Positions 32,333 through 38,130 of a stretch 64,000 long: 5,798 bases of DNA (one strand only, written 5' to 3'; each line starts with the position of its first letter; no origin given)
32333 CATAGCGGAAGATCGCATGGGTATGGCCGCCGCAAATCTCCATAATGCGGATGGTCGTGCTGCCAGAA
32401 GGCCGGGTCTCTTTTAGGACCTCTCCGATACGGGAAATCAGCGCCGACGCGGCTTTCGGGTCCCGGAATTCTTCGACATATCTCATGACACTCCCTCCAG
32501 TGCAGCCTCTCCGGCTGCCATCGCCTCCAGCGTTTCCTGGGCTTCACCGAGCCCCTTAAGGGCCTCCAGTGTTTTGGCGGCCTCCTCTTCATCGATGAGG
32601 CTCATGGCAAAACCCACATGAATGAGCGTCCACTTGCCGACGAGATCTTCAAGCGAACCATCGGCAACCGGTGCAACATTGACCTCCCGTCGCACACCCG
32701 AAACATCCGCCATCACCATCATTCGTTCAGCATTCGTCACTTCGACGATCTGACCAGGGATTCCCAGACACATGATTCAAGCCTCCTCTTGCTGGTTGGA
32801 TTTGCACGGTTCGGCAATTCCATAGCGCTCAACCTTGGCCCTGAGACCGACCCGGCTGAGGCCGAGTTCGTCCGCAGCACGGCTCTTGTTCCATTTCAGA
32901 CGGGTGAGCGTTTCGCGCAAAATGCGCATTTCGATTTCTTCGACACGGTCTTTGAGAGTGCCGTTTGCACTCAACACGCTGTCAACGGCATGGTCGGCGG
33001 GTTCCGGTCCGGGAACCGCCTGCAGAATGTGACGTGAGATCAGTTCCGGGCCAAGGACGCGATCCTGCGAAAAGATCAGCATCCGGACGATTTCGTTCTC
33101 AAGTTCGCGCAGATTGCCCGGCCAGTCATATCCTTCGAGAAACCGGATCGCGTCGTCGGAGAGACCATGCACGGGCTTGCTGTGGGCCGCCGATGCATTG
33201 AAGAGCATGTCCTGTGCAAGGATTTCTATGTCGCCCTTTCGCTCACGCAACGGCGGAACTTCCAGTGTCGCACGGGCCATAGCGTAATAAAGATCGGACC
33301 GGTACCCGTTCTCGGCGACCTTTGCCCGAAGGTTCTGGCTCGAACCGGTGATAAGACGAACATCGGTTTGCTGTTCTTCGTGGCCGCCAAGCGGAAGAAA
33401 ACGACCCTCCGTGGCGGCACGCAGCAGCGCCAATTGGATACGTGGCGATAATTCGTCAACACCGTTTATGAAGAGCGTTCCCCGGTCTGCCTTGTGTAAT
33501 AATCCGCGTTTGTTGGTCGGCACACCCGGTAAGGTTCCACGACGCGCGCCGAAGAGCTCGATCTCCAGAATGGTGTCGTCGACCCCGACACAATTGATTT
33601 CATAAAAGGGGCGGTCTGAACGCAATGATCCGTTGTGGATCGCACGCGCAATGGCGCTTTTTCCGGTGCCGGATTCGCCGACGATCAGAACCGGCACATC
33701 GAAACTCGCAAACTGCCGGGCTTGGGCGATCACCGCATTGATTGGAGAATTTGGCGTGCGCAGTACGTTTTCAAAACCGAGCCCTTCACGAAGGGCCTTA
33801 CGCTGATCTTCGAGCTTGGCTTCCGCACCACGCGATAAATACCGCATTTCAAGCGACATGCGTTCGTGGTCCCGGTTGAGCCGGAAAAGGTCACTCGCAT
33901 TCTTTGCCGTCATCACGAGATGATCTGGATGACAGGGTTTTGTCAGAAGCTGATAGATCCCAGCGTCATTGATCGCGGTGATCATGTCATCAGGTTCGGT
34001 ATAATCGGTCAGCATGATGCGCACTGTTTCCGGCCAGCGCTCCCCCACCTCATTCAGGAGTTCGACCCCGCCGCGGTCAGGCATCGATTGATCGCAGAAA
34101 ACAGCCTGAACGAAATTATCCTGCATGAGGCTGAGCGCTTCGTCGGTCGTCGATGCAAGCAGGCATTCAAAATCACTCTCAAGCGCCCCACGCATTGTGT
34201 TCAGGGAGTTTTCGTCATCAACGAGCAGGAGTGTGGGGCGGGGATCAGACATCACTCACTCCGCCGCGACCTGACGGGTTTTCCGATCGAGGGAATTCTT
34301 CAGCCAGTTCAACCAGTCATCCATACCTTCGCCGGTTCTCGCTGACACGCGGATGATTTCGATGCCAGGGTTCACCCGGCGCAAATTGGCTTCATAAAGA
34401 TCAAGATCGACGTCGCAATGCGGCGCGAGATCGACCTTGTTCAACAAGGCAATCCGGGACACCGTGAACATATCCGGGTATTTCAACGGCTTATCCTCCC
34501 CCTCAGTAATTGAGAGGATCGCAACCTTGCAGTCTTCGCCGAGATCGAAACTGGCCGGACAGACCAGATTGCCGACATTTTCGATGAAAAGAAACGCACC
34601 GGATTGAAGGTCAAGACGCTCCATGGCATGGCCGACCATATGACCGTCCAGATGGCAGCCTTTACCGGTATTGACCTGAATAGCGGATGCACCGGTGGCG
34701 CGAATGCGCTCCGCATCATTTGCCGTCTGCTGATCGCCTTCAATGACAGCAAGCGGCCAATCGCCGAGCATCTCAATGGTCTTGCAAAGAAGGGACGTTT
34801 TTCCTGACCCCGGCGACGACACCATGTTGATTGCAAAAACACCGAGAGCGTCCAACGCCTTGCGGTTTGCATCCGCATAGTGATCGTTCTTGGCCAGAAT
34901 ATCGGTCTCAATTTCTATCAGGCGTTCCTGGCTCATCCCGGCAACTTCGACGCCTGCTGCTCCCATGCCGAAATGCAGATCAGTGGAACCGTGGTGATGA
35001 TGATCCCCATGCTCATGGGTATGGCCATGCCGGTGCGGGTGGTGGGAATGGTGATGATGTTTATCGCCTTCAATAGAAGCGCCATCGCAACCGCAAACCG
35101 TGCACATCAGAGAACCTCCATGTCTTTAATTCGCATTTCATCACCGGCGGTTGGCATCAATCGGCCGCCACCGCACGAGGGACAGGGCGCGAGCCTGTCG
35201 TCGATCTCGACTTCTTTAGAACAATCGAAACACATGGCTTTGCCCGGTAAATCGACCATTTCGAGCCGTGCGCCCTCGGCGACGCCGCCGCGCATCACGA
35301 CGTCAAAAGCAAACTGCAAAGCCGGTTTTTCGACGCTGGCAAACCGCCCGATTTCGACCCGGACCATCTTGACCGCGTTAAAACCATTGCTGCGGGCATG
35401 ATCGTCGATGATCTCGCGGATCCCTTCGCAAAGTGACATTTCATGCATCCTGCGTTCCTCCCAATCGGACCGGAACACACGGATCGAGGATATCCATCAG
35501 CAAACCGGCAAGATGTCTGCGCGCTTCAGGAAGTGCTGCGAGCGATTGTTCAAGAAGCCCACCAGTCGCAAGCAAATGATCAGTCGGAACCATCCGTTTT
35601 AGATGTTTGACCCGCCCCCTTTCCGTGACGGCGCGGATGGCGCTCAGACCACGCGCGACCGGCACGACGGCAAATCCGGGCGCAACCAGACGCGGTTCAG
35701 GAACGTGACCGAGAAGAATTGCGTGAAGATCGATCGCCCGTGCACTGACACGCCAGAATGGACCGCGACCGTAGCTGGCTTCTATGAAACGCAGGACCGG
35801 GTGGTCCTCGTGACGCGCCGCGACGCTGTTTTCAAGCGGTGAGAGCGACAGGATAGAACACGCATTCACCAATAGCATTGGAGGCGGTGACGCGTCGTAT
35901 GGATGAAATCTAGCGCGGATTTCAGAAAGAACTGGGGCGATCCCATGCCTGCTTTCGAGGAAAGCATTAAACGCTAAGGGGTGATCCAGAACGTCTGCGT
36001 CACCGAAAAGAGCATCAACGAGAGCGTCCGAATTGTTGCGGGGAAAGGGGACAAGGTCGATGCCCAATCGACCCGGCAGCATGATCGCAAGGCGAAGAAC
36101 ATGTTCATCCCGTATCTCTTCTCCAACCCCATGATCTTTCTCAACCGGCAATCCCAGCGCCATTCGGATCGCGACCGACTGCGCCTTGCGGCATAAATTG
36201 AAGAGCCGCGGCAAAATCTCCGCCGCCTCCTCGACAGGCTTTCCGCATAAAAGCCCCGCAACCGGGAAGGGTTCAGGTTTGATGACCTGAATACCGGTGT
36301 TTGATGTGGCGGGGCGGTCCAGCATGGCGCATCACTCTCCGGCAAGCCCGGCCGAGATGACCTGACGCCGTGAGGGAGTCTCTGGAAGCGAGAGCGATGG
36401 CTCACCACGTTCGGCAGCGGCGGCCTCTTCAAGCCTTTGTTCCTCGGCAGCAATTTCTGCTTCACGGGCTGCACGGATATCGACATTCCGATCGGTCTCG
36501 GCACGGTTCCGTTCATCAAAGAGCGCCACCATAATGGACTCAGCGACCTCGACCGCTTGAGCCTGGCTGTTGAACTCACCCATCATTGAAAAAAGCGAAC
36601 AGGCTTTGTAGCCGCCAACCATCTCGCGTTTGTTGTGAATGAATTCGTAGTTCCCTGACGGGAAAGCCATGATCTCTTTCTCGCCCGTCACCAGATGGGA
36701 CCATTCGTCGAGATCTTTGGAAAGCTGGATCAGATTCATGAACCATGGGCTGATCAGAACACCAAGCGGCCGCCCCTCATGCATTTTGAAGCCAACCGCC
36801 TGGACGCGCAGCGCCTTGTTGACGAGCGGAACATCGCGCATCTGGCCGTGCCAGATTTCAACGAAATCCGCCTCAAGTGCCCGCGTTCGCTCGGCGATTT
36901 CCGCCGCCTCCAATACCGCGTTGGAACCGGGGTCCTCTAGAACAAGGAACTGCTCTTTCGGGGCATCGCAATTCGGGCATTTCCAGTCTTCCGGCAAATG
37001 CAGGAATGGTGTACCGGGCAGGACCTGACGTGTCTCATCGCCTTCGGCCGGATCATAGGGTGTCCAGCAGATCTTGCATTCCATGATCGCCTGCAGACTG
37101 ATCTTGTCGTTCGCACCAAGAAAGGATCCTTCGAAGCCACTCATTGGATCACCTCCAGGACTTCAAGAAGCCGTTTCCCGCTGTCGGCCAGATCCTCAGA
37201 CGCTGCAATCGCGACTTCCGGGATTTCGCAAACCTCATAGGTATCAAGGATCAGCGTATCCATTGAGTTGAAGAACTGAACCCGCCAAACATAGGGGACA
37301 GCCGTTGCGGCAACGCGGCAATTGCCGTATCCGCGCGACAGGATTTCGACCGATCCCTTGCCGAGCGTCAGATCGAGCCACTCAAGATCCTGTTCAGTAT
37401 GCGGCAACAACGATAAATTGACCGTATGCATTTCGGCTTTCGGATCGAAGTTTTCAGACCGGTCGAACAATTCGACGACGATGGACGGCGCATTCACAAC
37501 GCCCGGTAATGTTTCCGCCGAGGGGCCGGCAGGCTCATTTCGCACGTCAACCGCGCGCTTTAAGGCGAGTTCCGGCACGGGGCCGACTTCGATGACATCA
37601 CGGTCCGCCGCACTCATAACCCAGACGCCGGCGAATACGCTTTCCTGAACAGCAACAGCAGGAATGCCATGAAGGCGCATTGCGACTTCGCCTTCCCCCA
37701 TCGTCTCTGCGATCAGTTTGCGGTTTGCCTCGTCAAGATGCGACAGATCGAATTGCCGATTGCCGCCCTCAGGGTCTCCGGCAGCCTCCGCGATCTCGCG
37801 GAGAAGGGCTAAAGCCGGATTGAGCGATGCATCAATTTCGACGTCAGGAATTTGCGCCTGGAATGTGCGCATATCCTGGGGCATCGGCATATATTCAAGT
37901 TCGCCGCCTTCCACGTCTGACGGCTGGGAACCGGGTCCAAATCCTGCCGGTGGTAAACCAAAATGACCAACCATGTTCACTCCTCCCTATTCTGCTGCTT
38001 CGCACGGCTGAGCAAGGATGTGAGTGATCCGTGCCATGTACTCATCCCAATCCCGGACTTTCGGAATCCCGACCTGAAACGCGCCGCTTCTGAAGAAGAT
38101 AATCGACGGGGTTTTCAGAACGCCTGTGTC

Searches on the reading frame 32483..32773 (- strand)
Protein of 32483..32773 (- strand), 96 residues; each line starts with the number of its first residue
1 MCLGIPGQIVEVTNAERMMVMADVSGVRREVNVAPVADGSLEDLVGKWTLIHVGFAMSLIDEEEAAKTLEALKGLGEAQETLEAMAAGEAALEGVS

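Call 30: search_protein_families(library=pfam, proteins=[window:32483-32773:-])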
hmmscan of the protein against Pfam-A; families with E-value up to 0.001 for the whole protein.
window:32483-32773:- (96 aa): 1 family
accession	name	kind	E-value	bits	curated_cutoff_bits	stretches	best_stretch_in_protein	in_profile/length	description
PF01455.23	HupF_HypC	-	7.4e-22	77.7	28.5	1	1-72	1-65/65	HupF/HypC family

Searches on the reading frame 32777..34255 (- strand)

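Call 30: search_protein_families(library=pfam, proteins=[window:32777-34255:-])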
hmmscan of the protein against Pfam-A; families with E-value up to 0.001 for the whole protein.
window:32777-34255:- (492 aa): 8 families
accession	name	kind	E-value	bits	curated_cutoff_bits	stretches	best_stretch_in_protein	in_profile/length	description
PF00158.32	Sigma54_activat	-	8e-45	153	20.2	1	170-331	6-167/168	Sigma-54 interaction domain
PF25601.1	AAA_lid_14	-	2.2e-20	72.7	27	1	337-418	1-82/87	AAA+ ATPase lid domain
PF14532.12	Sigma54_activ_2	-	7e-19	68.9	25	1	177-336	12-138/138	Sigma-54 interaction domain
PF00072.30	Response_reg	-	3.5e-16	59.8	30.2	1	10-115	2-108/111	Response regulator receiver domain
PF02954.25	HTH_8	-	6.9e-11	42.1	22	1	438-478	2-42/42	Bacterial regulatory protein, Fis family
PF07728.20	AAA_5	-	0.00017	22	22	0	188-302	1-118/139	AAA domain (dynein-related subfamily)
PF13191.12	AAA_16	-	0.00046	21.2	32.6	0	188-224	26-62/167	AAA ATPase domain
PF00004.35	AAA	-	0.00062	20.7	21.2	0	189-271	1-71/131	ATPase family associated with various cellular activities (AAA)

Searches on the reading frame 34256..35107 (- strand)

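Call 31: search_protein_families(library=pfam, proteins=[window:34256-35107:-])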
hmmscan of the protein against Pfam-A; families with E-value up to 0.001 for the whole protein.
window:34256-35107:- (283 aa): 1 family
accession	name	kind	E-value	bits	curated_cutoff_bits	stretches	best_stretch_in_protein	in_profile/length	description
PF02492.25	cobW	-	1.7e-21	77.1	20.7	1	94-252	4-179/180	CobW/HypB/UreG, nucleotide-binding domain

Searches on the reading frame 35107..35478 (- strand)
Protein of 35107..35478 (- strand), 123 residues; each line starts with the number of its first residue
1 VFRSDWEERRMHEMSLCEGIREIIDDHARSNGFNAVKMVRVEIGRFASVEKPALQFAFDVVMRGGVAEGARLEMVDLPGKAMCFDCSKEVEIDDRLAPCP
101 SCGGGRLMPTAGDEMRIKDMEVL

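Call 31: search_protein_families(library=pfam, proteins=[window:35107-35478:-])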
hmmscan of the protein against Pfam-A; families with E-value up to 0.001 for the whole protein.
window:35107-35478:- (123 aa): 2 families
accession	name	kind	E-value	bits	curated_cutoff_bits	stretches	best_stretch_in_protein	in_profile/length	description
PF01155.25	HypA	-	1.2e-32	112.7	28.9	1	11-122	1-112/112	Hydrogenase/urease nickel incorporation, metallochaperone, hypA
PF14369.11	Zn_ribbon_19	-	0.00026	21.5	30.8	1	83-106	5-31/35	zinc-ribbon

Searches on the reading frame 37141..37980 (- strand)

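Call 31: search_protein_families(library=pfam, proteins=[window:37141-37980:-])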
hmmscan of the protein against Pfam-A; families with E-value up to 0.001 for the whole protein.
window:37141-37980:- (279 aa): 1 family
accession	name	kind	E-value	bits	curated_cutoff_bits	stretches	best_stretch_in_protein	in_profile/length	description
PF04809.18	HupH_C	-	2.2e-56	189.2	23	2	161-277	1-117/118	HupH hydrogenase expression protein, C-terminal conserved region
